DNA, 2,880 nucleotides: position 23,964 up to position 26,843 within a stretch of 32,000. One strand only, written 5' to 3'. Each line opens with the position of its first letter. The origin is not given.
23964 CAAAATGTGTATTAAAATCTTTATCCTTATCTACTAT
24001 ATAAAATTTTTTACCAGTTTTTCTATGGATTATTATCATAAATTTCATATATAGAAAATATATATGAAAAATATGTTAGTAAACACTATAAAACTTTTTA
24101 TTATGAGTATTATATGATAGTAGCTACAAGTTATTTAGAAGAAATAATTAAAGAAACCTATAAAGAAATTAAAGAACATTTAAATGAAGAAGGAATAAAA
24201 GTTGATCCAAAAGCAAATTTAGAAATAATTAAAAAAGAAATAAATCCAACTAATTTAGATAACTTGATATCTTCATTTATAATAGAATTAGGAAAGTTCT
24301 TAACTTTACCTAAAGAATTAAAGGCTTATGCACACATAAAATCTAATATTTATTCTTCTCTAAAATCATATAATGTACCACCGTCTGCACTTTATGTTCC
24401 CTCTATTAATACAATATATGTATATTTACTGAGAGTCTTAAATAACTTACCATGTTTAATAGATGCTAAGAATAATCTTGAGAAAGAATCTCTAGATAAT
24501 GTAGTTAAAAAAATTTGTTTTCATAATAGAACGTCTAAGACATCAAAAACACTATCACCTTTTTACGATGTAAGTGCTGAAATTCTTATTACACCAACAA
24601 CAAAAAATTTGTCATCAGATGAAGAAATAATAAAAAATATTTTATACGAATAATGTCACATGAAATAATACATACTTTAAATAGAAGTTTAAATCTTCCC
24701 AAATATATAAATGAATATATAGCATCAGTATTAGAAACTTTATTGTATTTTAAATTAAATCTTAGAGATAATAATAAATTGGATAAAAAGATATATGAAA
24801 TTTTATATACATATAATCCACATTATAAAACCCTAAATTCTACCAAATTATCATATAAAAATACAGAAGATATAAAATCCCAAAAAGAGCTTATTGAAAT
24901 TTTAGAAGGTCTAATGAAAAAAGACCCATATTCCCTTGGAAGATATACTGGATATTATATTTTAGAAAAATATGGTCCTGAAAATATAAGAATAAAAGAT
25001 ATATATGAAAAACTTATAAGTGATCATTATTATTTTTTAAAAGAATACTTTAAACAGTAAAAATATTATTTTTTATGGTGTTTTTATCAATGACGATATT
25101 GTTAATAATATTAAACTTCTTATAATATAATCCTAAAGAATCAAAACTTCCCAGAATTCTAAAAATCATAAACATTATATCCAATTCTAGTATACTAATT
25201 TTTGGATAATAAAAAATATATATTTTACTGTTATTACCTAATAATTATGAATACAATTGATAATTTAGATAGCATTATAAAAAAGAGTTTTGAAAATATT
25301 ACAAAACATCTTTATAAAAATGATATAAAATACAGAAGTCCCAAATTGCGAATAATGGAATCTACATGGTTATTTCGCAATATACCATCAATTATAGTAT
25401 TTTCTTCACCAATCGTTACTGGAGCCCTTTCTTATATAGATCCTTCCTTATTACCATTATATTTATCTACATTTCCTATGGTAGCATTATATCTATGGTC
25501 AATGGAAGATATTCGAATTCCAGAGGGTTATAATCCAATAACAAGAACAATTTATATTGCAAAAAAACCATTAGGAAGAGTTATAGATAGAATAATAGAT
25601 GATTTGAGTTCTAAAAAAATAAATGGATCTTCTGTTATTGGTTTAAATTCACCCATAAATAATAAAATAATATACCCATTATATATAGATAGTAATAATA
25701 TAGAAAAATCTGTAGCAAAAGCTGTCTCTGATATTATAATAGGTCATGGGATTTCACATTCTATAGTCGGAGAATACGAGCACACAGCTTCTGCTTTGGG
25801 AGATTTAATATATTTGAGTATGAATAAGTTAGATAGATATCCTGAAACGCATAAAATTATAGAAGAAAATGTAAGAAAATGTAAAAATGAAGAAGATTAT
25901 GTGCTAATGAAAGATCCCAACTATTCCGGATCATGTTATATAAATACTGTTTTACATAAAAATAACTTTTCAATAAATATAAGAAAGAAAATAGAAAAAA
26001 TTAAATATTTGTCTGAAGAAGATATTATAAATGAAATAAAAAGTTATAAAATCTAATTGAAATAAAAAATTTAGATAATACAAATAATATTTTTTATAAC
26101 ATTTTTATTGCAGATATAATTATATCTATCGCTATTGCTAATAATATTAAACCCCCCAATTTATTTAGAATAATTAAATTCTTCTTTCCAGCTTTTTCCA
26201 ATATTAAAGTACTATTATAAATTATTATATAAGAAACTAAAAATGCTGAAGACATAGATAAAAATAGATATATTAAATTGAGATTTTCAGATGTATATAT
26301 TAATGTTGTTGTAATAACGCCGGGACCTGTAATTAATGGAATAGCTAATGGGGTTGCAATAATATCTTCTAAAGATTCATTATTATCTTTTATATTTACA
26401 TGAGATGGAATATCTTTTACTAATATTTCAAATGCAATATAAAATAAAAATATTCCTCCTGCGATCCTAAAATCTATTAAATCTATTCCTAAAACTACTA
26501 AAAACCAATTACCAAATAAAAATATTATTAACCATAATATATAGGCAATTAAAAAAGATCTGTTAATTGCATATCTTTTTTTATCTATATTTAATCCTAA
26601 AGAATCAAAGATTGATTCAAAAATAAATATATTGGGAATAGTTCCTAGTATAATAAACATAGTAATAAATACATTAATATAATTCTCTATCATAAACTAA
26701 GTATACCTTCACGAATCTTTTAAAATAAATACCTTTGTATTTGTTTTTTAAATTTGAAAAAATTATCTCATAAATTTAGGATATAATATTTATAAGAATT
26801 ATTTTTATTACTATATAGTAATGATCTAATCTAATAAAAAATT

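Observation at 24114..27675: Cluster of three divergent paralogues of an uncharacterised gluzincin-like (HExxH) family around a MarC-family gene, each in a different active-site state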

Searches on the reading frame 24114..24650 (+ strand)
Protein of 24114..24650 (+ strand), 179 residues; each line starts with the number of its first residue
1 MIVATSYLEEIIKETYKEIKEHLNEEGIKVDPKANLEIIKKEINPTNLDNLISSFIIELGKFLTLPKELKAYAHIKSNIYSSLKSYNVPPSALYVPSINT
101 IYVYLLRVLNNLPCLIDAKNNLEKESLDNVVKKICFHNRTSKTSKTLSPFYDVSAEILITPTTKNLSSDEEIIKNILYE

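Call 4: search_protein_families(library=pfam, proteins=[window:24114-24650:+], max_evalue=1)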
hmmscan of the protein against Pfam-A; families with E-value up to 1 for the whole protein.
window:24114-24650:+ (179 aa): 3 families
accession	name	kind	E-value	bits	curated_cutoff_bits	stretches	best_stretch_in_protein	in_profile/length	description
PF05712.18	MRG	-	0.01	15.6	22.8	1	9-134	54-168/190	MRG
PF09183.16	DUF1947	-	0.13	12.9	22.5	1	16-52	10-46/65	Domain of unknown function (DUF1947)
PF16902.11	FokI_D3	-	0.56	10.5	29.2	1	7-31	21-46/69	FokI, D3 domain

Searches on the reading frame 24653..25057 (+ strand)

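Call 4: search_protein_families(library=pfam, proteins=[window:24653-25057:+], max_evalue=1)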
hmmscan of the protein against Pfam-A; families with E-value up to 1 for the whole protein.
window:24653-25057:+ (135 aa): 1 family
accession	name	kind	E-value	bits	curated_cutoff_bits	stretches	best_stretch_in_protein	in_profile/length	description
PF14142.11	YrzO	-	0.6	10.5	27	1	73-91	27-45/46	YrzO-like protein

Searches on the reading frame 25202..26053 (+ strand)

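Call 4: search_protein_families(library=pfam, proteins=[window:25202-26053:+], max_evalue=1)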
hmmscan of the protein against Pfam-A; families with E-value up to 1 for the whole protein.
window:25202-26053:+ (284 aa): 1 family
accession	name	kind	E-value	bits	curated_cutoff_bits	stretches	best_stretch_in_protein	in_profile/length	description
PF09999.14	DUF2240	-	0.043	13.9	22.3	1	98-134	62-97/144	Uncharacterized protein conserved in archaea (DUF2240)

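Call 33: search_protein_families(library=ncbifam, proteins=[window:25247-26053:+], max_evalue=1)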
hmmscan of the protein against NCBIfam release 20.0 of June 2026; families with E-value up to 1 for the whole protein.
window:25247-26053:+ (269 aa): 0 families

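Call 34: search_protein_families(library=phrogs, proteins=[window:25247-26053:+], max_evalue=1)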
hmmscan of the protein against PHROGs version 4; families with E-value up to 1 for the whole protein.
window:25247-26053:+ (269 aa): 0 families

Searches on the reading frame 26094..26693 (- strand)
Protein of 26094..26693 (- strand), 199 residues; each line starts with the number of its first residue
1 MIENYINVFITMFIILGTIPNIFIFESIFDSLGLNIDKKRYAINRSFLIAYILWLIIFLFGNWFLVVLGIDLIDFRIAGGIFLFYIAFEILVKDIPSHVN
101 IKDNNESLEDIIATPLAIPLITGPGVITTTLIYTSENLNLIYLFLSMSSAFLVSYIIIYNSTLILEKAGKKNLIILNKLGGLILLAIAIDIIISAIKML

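Call 4: search_protein_families(library=pfam, proteins=[window:26094-26693:-], max_evalue=1)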
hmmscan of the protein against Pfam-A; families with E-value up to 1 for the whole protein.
window:26094-26693:- (199 aa): 2 families
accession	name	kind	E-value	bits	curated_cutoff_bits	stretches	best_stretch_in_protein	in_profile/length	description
PF01914.23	MarC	-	9.1e-36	123.6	23.9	1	4-198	3-201/203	MarC family integral membrane protein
PF01810.24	LysE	-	0.0017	18.3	25.6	1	47-194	33-192/193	LysE type translocator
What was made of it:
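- Checked: Three homologous genes lie at 24114-27675 around a MarC gene at 26094-26693 on the minus strand (Pfam PF01914, E 9e-36; call 4).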
